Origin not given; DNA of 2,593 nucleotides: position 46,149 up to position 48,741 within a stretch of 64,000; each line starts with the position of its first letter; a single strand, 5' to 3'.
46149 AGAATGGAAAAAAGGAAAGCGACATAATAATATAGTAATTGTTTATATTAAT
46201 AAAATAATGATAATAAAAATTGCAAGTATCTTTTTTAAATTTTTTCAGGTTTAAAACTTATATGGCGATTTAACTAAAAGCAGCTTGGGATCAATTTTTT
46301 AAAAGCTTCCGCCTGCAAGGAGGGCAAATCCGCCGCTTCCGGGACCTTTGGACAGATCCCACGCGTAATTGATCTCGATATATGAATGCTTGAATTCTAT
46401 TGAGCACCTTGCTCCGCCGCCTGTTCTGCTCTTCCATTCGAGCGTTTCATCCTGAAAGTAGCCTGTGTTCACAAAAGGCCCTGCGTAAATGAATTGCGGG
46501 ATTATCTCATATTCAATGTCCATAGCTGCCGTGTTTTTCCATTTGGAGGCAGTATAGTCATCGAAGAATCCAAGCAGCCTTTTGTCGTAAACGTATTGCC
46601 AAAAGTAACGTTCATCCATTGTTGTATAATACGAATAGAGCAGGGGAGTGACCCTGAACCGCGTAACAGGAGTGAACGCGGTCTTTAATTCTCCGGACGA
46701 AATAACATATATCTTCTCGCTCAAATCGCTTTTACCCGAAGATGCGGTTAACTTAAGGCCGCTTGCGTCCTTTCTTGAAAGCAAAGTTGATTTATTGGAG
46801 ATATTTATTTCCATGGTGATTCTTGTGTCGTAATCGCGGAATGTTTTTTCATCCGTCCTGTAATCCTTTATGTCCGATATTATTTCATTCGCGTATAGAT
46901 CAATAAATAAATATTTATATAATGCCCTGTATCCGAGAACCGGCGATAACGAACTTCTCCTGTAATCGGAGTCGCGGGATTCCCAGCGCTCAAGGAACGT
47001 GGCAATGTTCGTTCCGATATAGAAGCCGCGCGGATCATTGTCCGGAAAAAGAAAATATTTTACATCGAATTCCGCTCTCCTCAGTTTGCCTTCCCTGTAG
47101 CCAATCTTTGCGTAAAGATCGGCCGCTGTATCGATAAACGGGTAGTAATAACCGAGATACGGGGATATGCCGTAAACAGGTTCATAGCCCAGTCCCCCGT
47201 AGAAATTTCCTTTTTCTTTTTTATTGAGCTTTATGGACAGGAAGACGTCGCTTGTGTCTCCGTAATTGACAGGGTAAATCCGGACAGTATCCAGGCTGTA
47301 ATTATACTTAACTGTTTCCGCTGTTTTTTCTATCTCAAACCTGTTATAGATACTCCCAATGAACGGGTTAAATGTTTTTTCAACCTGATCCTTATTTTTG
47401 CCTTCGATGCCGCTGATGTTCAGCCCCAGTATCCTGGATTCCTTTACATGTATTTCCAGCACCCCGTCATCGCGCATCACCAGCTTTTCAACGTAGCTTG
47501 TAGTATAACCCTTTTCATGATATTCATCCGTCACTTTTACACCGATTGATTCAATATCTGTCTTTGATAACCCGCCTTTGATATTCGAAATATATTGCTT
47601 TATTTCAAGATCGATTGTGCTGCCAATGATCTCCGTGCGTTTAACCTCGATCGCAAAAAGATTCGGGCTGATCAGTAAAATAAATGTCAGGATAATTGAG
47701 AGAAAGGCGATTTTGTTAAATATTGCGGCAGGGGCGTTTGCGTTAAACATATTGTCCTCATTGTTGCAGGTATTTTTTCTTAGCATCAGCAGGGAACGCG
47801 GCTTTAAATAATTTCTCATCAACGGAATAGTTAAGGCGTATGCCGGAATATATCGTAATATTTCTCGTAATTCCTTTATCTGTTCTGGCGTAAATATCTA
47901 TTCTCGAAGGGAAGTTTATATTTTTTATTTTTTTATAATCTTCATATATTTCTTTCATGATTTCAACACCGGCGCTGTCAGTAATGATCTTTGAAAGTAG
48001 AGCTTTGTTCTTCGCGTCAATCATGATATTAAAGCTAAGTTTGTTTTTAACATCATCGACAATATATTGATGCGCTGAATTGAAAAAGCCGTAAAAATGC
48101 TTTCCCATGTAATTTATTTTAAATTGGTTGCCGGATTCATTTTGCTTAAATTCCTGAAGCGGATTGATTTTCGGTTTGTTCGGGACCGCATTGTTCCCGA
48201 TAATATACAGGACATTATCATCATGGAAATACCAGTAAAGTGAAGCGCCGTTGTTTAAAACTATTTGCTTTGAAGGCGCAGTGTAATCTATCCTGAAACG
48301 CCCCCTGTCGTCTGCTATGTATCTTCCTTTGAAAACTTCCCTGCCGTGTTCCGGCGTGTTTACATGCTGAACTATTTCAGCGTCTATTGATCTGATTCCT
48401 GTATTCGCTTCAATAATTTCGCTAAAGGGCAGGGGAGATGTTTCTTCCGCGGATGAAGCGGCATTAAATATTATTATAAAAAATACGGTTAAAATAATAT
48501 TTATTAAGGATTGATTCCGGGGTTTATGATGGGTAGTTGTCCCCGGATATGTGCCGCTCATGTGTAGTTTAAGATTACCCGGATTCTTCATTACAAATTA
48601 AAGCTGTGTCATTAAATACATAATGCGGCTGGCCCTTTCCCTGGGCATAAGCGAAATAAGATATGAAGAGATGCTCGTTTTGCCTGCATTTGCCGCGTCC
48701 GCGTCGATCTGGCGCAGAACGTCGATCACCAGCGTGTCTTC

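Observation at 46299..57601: Flagellar flgB-fliJ operon runs on into an SLT lytic transglycosylase, a YlxF/MotE-like gene, a LolA-like gene and an Omp85-family gene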

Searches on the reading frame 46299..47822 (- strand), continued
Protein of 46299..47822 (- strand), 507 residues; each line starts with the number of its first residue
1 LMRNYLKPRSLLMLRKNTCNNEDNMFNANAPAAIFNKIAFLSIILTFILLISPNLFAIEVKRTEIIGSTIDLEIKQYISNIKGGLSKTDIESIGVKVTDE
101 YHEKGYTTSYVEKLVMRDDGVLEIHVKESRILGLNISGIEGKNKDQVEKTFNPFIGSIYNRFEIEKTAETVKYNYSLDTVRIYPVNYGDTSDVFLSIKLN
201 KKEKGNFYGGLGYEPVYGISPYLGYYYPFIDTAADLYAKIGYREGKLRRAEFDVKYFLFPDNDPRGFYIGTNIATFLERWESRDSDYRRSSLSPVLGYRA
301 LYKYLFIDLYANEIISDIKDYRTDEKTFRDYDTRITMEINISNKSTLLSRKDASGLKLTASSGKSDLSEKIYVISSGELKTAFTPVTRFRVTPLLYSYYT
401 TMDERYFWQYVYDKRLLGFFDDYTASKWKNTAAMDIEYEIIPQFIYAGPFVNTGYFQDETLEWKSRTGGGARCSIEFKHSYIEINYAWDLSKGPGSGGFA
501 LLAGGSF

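Call 77: search_protein_families(library=pfam, proteins=[L012:4564-5562:+, L012:5617-6741:+, L012:6754-7992:+, L012:8079-8834:+, L014:7623-8948:-, L014:11450-12442:-, L016:7699-9138:-, L016:6344-7702:+, L015:7899-8903:-, L015:6162-7883:+], max_evalue=0.0001)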
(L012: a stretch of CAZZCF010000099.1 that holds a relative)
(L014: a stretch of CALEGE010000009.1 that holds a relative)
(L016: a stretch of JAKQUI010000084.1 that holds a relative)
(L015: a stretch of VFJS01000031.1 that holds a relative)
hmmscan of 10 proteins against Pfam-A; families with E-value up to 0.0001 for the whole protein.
L012:4564-5562:+ (332 aa): 0 families

L012:5617-6741:+ (374 aa): 1 family
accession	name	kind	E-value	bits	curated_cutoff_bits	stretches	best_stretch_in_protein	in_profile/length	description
PF06050.19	HGD-D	-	7.2e-97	325.5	28.4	1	35-374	1-342/342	2-hydroxyglutaryl-CoA dehydratase, D-component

L012:6754-7992:+ (412 aa): 1 family
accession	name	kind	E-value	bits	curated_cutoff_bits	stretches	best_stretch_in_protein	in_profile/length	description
PF06050.19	HGD-D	-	3.9e-82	277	28.4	1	51-409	5-342/342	2-hydroxyglutaryl-CoA dehydratase, D-component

L012:8079-8834:+ (251 aa): 1 family
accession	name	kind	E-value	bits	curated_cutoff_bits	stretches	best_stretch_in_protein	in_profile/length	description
PF13367.11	PrsW-protease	-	3.8e-38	131.4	23.5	1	30-215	1-194/196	PrsW family intramembrane metalloprotease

L014:7623-8948:- (441 aa): 2 families
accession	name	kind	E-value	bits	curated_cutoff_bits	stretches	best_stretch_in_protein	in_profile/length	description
PF00990.26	GGDEF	-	4.9e-35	121.1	23.8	1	275-436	1-161/161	Diguanylate cyclase, GGDEF domain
PF00672.30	HAMP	-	2.8e-14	53.6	25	1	201-251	2-52/53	HAMP domain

L014:11450-12442:- (330 aa): 0 families

L016:7699-9138:- (479 aa): 1 family
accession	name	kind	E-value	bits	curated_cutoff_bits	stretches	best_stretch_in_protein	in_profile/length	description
PF22396.1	DUF6976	-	3.7e-139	463.5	27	1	158-476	3-320/321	Family of unknown function (DUF6976)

L016:6344-7702:+ (452 aa): 2 families
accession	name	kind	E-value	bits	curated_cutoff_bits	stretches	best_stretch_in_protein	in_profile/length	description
PF00072.30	Response_reg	-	1.4e-21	77.2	30.2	1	43-150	1-108/111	Response regulator receiver domain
PF02518.31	HATPase_c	-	5.5e-09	36.9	26.4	1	321-415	6-89/111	Histidine kinase-, DNA gyrase B-, and HSP90-like ATPase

L015:7899-8903:- (334 aa): 1 family
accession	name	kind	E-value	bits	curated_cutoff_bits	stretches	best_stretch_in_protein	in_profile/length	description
PF03706.18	LPG_synthase_TM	-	1.9e-14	54.3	33.4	1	11-314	8-301/302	Lysylphosphatidylglycerol synthase TM region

L015:6162-7883:+ (573 aa): 1 family
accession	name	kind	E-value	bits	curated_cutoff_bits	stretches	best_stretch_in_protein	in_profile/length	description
PF13231.12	PMT_2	-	6.8e-10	39.8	26.1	1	70-229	4-158/160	Dolichyl-phosphate-mannose-protein mannosyltransferase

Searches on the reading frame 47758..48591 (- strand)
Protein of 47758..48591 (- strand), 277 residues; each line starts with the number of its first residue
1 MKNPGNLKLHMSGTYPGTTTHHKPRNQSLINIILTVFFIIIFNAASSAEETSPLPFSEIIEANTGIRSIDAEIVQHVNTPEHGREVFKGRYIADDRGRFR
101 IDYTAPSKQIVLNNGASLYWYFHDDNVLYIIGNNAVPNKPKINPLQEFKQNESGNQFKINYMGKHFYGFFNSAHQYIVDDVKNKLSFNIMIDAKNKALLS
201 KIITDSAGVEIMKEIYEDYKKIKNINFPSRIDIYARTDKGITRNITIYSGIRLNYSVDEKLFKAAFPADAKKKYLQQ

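Call 4: search_protein_families(library=pfam, proteins=[window:47758-48591:-], max_evalue=0.01)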
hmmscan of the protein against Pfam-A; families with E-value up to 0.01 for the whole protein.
window:47758-48591:- (277 aa): 2 families
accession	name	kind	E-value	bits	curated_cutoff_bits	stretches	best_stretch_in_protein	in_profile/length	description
PF14125.13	DUF4292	-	3e-06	27.5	23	1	172-253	111-192/209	Domain of unknown function (DUF4292)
PF03548.22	LolA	-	0.002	18.3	23.6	1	66-143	3-81/165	Outer membrane lipoprotein carrier protein LolA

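Call 5: search_protein_families(library=ncbifam, proteins=[window:47758-48591:-], max_evalue=0.01)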
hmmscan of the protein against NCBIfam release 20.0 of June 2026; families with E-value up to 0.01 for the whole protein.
window:47758-48591:- (277 aa): 2 families
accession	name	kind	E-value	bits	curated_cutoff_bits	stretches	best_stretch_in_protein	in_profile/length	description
TIGR00547.2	lolA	equivalog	8.9e-05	22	112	1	39-130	9-96/202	outer membrane lipoprotein periplasmic chaperone LolA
NF053559.1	LolB1_Flavo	equivalog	0.00029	20.4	50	1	169-254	148-235/244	lipoprotein insertase outer membrane protein LolB1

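Call 18: find_homologous_proteins(query=window:47758-48591:-)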
Query window:47758-48591:- (277 aa): 11 proteins with E <= 0.001 among 605 candidates.
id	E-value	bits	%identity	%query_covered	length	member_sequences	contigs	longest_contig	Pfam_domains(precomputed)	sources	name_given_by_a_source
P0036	7.2e-182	620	100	100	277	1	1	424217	PF14125.13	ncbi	ncbi:MAG: DUF4292 domain-containing protein [Spirochaetota bacterium]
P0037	1.2e-102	361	67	88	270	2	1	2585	PF14125.13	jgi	jgi:outer membrane lipoprotein-sorting protein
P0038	2.4e-100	353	68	86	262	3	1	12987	PF14125.13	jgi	jgi:outer membrane lipoprotein-sorting protein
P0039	2.2e-98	347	60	97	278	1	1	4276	PF03548.23,PF14125.13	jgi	jgi:outer membrane lipoprotein-sorting protein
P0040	5.1e-98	346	62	89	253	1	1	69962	PF14125.13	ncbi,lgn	-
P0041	8.3e-97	342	66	83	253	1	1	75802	PF14125.13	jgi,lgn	jgi:outer membrane lipoprotein-sorting protein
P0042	8.6e-94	332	66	86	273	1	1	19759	-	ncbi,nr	ncbi:MAG: DUF4292 domain-containing protein [Spirochaetes bacterium]|nr:DUF4292 domain-containing pr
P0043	3.1e-86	307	59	82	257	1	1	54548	-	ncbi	-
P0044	2.4e-83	297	57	88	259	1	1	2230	-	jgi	jgi:outer membrane lipoprotein-sorting protein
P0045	4.3e-72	261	50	89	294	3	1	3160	PF03548.23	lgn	-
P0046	1.1e-63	233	49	82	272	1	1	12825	PF03548.23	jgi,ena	-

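Call 33: search_solved_structures(query=A2, max_evalue=1)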
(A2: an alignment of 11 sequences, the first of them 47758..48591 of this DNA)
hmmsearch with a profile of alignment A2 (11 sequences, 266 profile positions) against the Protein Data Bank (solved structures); distinct sequences matched with E-value up to 1: 1.
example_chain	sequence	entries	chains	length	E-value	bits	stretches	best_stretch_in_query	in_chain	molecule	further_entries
8orn_A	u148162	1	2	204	0.0095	18.7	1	52-118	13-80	Outer-membrane lipoprotein carrier protein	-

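Call 39: predict_structure(alignment_id=A2)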
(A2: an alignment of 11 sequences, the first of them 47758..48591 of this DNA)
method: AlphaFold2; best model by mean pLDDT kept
length: 277 residues; sequences in the alignment: 11
mean_pLDDT: 78.1   pTM: 0.72
mean pLDDT of the five models: 78.1, 77.4, 75.1, 52.3, 47.9
residues with pLDDT >= 90: 126; 70-90: 76; 50-70: 26; < 50: 49
segments of 3 or more residues with pLDDT < 50: 1-27, 42-52, 134-140
pLDDT, mean of each block of 10 residues (from residue 1): 34 31 47 62 45 67 85 96 92 89 95 88 94 52 65 68 84 89 90 89 94 95 91 94 97 91 89 77
secondary structure, 60 per line:
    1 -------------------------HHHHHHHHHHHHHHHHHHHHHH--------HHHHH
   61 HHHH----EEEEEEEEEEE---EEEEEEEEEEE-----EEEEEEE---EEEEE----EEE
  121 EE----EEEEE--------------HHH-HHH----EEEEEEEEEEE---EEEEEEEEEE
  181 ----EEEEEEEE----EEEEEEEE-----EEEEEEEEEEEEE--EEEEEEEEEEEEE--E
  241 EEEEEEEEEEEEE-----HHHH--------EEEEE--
elements in order: H26-47 H56-64 E69-79 E83-93 E99-105 E109-113 E118-122 E127-131 E157-167 E171-180 E185-192 E197-204 E210-222 E225-237 E240-253 H259-262 E271-275

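Call 44: fold_search(model_id=the predicted structure, library=pdb)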
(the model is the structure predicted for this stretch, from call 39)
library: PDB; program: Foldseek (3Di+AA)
matches with E <= 10: 1348; with E <= 0.001: 92
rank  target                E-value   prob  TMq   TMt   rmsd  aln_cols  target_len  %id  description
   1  8v1k_A                3.1e-11  1.00  0.42  0.60   5.9       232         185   16  Crystal structure of outer membrane lipoprotein carrier protein (LolA) from Francisella tularensis (released 2023-11-29)
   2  3buu_A                4.0e-11  1.00  0.55  0.66   5.3       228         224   13  Crystal structure of LolA superfamily protein NE2245 from Nitrosomonas europaea (released 2008-01-22)
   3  3buu_B                7.5e-11  1.00  0.54  0.66   6.1       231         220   12  Crystal structure of LolA superfamily protein NE2245 from Nitrosomonas europaea (released 2008-01-22)
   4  9tp6_A                7.9e-11  1.00  0.52  0.59   6.9       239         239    8  Structure of LolA3 from Porphyromonas gingivalis (released 2026-02-18)
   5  2w7q_A                1.1e-10  1.00  0.40  0.55   9.7       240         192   14  Structure of Pseudomonas aeruginosa LolA (released 2009-12-29)
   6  9tp6_B                1.9e-10  1.00  0.53  0.60   6.5       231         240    9  Structure of LolA3 from Porphyromonas gingivalis (released 2026-02-18)
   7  8orn_A                3.7e-10  1.00  0.44  0.62   5.5       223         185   13  Crystal structure of Xanthomonas campestris pv. campestris LolA-LolB complex (released 2023-07-05)
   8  2zpc                  4.1e-10  1.00  0.43  0.62   7.9       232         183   12  Crystal structure of the R43L mutant of LolA in the closed form (released 2008-08-05)
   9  4ki3_D                5.1e-10  1.00  0.41  0.59   7.8       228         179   13  1.70 Angstrom resolution crystal structure of outer-membrane lipoprotein carrier protein (lolA) from Yersinia pestis C (released 2013-05-15)
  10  2w7q_B                5.9e-10  1.00  0.40  0.58  10.4       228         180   14  Structure of Pseudomonas aeruginosa LolA (released 2009-12-29)
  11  4ki3_L                7.7e-10  1.00  0.40  0.59   9.7       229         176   13  1.70 Angstrom resolution crystal structure of outer-membrane lipoprotein carrier protein (lolA) from Yersinia pestis C (released 2013-05-15)
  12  4ki3_A                9.5e-10  1.00  0.41  0.59   7.8       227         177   13  1.70 Angstrom resolution crystal structure of outer-membrane lipoprotein carrier protein (lolA) from Yersinia pestis C (released 2013-05-15)
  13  4ki3_G                9.5e-10  1.00  0.41  0.58   7.8       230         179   13  1.70 Angstrom resolution crystal structure of outer-membrane lipoprotein carrier protein (lolA) from Yersinia pestis C (released 2013-05-15)
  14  4ki3_I                9.5e-10  1.00  0.41  0.59   7.9       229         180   13  1.70 Angstrom resolution crystal structure of outer-membrane lipoprotein carrier protein (lolA) from Yersinia pestis C (released 2013-05-15)
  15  8chx_B                1.3e-09  1.00  0.40  0.57   8.3       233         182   11  Structure and function of LolA from Vibrio cholerae (released 2023-06-21)
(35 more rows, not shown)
